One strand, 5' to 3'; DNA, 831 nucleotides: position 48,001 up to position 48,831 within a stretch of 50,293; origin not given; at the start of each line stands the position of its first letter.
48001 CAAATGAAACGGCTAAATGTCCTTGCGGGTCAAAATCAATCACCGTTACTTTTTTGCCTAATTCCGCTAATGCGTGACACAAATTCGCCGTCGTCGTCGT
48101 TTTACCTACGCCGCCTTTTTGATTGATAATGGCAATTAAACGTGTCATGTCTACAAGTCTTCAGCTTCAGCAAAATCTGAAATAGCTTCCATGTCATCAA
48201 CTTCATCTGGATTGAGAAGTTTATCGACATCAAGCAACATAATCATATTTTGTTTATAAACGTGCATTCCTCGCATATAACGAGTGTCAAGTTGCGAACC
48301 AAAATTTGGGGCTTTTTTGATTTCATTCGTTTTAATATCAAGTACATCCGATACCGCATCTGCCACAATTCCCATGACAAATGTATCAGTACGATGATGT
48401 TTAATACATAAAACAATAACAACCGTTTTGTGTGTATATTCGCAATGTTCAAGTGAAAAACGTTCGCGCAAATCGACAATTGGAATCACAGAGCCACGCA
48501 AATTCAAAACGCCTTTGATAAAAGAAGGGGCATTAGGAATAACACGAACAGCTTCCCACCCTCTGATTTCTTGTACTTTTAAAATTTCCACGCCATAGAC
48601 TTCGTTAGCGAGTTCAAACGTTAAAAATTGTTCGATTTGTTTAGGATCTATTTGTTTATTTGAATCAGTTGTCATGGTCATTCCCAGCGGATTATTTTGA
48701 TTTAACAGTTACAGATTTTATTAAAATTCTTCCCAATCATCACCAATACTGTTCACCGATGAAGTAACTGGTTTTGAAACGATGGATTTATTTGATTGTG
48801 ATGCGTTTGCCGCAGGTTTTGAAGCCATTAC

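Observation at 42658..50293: Aer2-type chemosensory operon extended by two non-canonical modules (ParA+STAS; double-tip mini-receptor+ODP-like protein)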

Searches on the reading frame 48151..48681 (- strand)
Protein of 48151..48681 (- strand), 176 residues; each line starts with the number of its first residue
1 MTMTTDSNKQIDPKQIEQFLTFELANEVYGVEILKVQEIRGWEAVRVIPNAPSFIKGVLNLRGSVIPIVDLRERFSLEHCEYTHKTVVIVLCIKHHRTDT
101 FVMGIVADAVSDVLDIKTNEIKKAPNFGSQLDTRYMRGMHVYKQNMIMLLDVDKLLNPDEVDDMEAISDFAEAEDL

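Call 4: search_protein_families(library=pfam, proteins=[window:48151-48681:-], max_evalue=0.01)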
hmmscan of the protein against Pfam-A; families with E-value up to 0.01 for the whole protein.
window:48151-48681:- (176 aa): 1 family
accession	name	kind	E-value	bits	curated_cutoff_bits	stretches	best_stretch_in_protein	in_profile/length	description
PF01584.24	CheW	-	5.3e-34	117.3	23.5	1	18-157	1-135/138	CheW-like domain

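Call 9: find_encoding_contigs(protein=window:48151-48681:-, flank=10000, max_places=6)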
Protein window:48151-48681:- (176 aa): 4 contigs read that carry it; 4 places shown.
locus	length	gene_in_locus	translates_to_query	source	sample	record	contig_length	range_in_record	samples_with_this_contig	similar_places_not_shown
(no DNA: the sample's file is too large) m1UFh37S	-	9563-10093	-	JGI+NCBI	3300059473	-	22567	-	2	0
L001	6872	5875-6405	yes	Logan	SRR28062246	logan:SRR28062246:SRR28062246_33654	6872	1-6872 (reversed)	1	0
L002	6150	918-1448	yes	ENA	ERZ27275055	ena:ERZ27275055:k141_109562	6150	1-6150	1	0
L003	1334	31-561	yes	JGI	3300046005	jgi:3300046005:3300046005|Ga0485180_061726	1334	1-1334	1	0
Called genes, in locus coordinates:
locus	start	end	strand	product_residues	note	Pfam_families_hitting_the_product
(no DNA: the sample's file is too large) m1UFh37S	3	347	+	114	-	?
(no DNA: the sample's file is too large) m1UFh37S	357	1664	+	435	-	PF00669:Flagellin_N, PF00700:Flagellin_C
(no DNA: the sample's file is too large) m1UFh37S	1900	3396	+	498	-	PF00669:Flagellin_N, PF00700:Flagellin_C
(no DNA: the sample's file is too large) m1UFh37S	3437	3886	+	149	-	PF00072:Response_reg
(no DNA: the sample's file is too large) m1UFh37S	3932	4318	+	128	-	PF01627:Hpt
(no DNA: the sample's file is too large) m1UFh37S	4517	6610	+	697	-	PF01627:Hpt, PF02895:H-kinase_dim, PF02518:HATPase_c, PF01584:CheW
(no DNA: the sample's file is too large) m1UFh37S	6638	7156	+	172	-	PF01584:CheW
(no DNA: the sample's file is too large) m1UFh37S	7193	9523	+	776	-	PF00989:PAS, PF08448:PAS_4 (faint), PF13188:PAS_8 (faint), PF13426:PAS_9, PF08447:PAS_3, PF18947:HAMP_2, PF00015:MCPsignal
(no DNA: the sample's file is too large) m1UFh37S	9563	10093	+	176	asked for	PF01584:CheW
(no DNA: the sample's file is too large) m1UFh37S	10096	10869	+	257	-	PF00142:Fer4_NifH, PF01656:CbiA, PF02374:ArsA_ATPase, PF06564:CBP_BcsQ, PF09140:MipZ, PF10609:ParA, PF13614:AAA_31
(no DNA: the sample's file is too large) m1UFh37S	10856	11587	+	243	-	PF13466:STAS_2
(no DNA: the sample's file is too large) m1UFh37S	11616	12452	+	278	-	PF03705:CheR_N, PF01739:CheR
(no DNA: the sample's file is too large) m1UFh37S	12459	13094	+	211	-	PF03975:CheD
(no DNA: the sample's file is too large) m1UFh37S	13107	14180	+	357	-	PF00072:Response_reg, PF01339:CheB_methylest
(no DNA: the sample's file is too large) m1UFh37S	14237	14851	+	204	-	-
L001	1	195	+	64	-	?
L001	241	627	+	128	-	PF01627:Hpt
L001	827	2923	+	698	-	PF01627:Hpt, PF02895:H-kinase_dim, PF02518:HATPase_c, PF01584:CheW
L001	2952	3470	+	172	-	PF01584:CheW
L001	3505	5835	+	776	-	PF00989:PAS, PF08448:PAS_4 (faint), PF13188:PAS_8 (faint), PF13426:PAS_9, PF08447:PAS_3, PF18947:HAMP_2, PF00015:MCPsignal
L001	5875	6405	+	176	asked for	PF01584:CheW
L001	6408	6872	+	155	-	?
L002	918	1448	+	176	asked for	PF01584:CheW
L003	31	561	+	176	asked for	PF01584:CheW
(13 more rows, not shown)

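Call 31: search_protein_families(library=ncbifam, proteins=[window:48151-48681:-, L001:3505-5835:+, L001:241-627:+], max_evalue=0.001)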
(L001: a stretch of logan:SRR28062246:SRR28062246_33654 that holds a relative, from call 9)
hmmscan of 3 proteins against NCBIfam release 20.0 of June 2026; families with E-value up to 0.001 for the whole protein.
window:48151-48681:- (176 aa): 1 family
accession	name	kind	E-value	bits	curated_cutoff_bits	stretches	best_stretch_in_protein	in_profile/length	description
NF007903.0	PRK10612.1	equivalog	6e-46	156.2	260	1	7-167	7-162/167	chemotaxis protein CheW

L001:3505-5835:+ (776 aa): 14 families
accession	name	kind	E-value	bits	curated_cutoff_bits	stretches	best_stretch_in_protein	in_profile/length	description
NF041847.1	transduc_aer2_vibrio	equivalog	2.8e-136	455.8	1200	1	257-776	280-804/804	aerotaxis transducer Aer2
NF047851.1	MCPCitTducer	equivalog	2.5e-88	297.5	900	1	430-776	216-553/553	methyl-accepting chemotaxis citrate transducer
NF011615.0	PRK15041.1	equivalog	1.7e-85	287.8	947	1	437-759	221-545/554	methyl-accepting chemotaxis protein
NF011622.0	PRK15048.1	equivalog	6e-84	283.1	900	1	435-755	220-540/553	methyl-accepting chemotaxis protein II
NF007309.0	PRK09793.1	equivalog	6.9e-75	253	903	1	484-741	267-523/533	methyl-accepting chemotaxis protein IV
NF050802.1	AspChtxCcaA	equivalog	1.8e-24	86.2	1300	1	535-667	534-665/700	aspartate chemotaxis receptor CcaA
NF058645.1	MCPCtpMPsAe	equivalog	2.8e-23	82.5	900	1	446-729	246-557/558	methyl-accepting chemotaxis protein CtpM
TIGR00229.1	sensory_box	domain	1e-14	54.7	22.9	1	24-114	21-112/126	PAS domain S-box protein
TIGR02938.1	nifL_nitrog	equivalog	2.1e-14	53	242.45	1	19-110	15-106/494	nitrogen fixation negative regulator NifL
NF010076.0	PRK13557.1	subfamily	2.1e-10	39.7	631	1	25-119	50-145/540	histidine kinase famiy protein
NF045675.1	PhdiestaseDibA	equivalog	5.9e-10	38.1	980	1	23-106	93-176/623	phosphodiesterase DibA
NF052652.1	YtvA_fam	equivalog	1.8e-09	37.5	250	1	21-106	15-101/243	YtvA family blue-light photoreceptor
NF052306.1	BluLightHisKinLov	equivalog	5e-08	32.2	450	1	24-112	41-129/334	blue-light-activated histidine kinase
NF010077.0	PRK13559.1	subfamily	1.1e-07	31.1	361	1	26-112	64-150/364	hypothetical protein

L001:241-627:+ (128 aa): 2 families
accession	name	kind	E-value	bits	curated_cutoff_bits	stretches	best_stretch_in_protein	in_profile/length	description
NF007835.0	PRK10547.1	equivalog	3.9e-14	52.2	793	1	3-115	1-113/670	chemotaxis protein CheA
NF041336.1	CheA_Halo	equivalog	6.7e-10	38.2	950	1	6-111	2-108/666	chemotaxis protein CheA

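Call 41: search_solved_structures(query=L001:3505-4900:+, max_evalue=0.001, show_alignments=3)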
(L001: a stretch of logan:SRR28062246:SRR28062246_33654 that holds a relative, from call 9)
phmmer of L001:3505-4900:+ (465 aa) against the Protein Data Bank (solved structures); distinct sequences matched with E-value up to 0.001: 100 (the best 60 are shown).
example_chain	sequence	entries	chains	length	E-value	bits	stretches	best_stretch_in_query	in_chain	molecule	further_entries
3vol_A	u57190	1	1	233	1.4e-46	162.6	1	269-464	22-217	Aerotaxis transducer Aer2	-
31cj_A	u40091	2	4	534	1.1e-35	126.7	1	7-167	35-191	Aerotaxis receptor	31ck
8dik_A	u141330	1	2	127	2e-35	125.9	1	15-131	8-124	Aerotaxis receptor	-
4hi4_A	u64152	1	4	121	5.5e-27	98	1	269-385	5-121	Aerotaxis transducer Aer2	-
3ewk_A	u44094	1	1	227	1e-25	93.9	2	20-127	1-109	Sensor protein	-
2gj3_A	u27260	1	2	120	2.5e-11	46.4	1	17-114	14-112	Nitrogen fixation regulatory protein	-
6ceq_A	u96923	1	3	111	1.1e-10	44.3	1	276-381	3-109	Methyl-accepting chemotaxis protein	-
9qq6_A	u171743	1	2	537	3.1e-10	42.8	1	17-118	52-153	histidine kinase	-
7r5n_A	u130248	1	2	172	5.1e-10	42.1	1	16-140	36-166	Sensory box protein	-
6yxc_A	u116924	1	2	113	1.3e-09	40.8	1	19-116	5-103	Multi-sensor hybrid histidine kinase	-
8pm1_A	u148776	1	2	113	2.4e-09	39.9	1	19-115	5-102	histidine kinase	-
6yx4_A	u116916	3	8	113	2.8e-09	39.7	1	19-115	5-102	Multi-sensor hybrid histidine kinase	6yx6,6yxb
5luv_A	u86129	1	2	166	2.9e-09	39.7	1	16-122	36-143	Putative PAS/PAC sensor protein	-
6y7u_A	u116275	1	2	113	3.5e-09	39.4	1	19-115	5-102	Multi-sensor hybrid histidine kinase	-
6rhf_A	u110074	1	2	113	3.5e-09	39.4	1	19-115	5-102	Multi-sensor hybrid histidine kinase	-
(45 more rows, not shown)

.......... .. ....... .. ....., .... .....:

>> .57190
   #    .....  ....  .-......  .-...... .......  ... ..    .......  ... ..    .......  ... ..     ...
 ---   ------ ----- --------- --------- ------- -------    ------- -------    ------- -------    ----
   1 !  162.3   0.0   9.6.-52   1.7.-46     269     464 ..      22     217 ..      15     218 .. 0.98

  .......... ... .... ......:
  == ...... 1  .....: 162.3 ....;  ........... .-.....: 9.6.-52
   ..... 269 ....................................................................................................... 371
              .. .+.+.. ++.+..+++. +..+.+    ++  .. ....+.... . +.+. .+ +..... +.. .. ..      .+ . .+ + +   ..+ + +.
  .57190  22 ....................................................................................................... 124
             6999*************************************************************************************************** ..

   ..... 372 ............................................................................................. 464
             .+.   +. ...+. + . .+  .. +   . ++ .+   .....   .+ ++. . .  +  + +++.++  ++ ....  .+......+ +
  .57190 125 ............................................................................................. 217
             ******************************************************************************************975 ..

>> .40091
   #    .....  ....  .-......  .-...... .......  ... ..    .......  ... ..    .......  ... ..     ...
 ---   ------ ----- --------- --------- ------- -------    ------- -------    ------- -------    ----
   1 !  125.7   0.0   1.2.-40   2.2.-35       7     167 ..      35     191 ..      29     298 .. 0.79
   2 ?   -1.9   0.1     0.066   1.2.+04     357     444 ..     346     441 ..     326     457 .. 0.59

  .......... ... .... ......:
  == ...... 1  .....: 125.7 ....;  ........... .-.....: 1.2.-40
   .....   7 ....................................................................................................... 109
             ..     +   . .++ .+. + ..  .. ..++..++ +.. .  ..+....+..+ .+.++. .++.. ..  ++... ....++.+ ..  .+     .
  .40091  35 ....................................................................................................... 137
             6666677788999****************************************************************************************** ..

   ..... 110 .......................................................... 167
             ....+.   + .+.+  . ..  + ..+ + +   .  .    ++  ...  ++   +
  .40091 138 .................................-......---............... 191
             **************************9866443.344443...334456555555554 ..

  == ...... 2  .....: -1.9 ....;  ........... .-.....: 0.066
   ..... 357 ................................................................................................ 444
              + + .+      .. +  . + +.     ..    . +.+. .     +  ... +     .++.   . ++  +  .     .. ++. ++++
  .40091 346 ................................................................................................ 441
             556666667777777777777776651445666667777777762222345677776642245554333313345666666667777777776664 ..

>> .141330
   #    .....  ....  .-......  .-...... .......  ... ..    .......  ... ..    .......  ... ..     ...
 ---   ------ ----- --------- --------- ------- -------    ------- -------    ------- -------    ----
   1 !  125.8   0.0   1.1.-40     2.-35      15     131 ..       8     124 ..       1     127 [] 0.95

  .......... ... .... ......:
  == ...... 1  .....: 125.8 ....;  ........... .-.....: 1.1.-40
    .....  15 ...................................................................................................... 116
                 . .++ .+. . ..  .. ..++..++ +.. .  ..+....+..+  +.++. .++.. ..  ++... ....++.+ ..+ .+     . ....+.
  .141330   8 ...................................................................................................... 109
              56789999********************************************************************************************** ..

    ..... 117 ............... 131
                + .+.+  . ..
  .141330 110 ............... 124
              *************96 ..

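Call 42: search_protein_families(library=pfam, proteins=[L001:3505-5835:+, L001:241-627:+, L001:827-2923:+, L001:2952-3470:+], max_evalue=0.001)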
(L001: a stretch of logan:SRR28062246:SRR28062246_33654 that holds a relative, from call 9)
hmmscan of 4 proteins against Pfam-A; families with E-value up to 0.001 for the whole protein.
L001:3505-5835:+ (776 aa): 7 families
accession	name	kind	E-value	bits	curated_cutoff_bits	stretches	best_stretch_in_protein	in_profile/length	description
PF00015.26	MCPsignal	-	2.5e-51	174.4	34.6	1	541-697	2-172/172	Methyl-accepting chemotaxis protein (MCP) signalling domain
PF08447.18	PAS_3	-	1e-16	61.4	25.6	1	31-112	2-86/89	PAS fold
PF13426.13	PAS_9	-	5e-14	52.9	27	1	20-109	5-92/103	PAS domain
PF00989.32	PAS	-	1.2e-13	51.5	22.6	1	24-112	17-107/113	PAS fold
PF18947.5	HAMP_2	-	3.9e-10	40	24.3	1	422-476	11-65/67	HAMP domain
PF08448.16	PAS_4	-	3.3e-06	27.7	23.1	0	21-105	8-91/110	PAS fold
PF13188.13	PAS_8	-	9.9e-06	25.7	21.8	0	24-50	17-44/65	PAS domain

L001:241-627:+ (128 aa): 1 family
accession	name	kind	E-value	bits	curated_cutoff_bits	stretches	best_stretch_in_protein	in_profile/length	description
PF01627.28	Hpt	-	1.5e-11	44.8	24.6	1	9-106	3-82/84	Hpt domain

L001:827-2923:+ (698 aa): 4 families
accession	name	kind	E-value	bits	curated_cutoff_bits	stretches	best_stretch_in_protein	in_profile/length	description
PF01584.24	CheW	-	1.6e-28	99.5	23.5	1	567-694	4-135/138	CheW-like domain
PF02895.20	H-kinase_dim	-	3.2e-20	72.8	23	1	311-374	1-68/68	Signal transducing histidine kinase, homodimeric domain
PF02518.31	HATPase_c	-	6.9e-18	65.5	26.4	1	422-559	4-110/111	Histidine kinase-, DNA gyrase B-, and HSP90-like ATPase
PF01627.28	Hpt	-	1e-15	58.2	24.6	1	8-107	2-83/84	Hpt domain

L001:2952-3470:+ (172 aa): 1 family
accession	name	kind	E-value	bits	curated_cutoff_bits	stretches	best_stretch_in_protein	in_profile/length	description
PF01584.24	CheW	-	2.8e-36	124.6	23.5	1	25-163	1-135/138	CheW-like domain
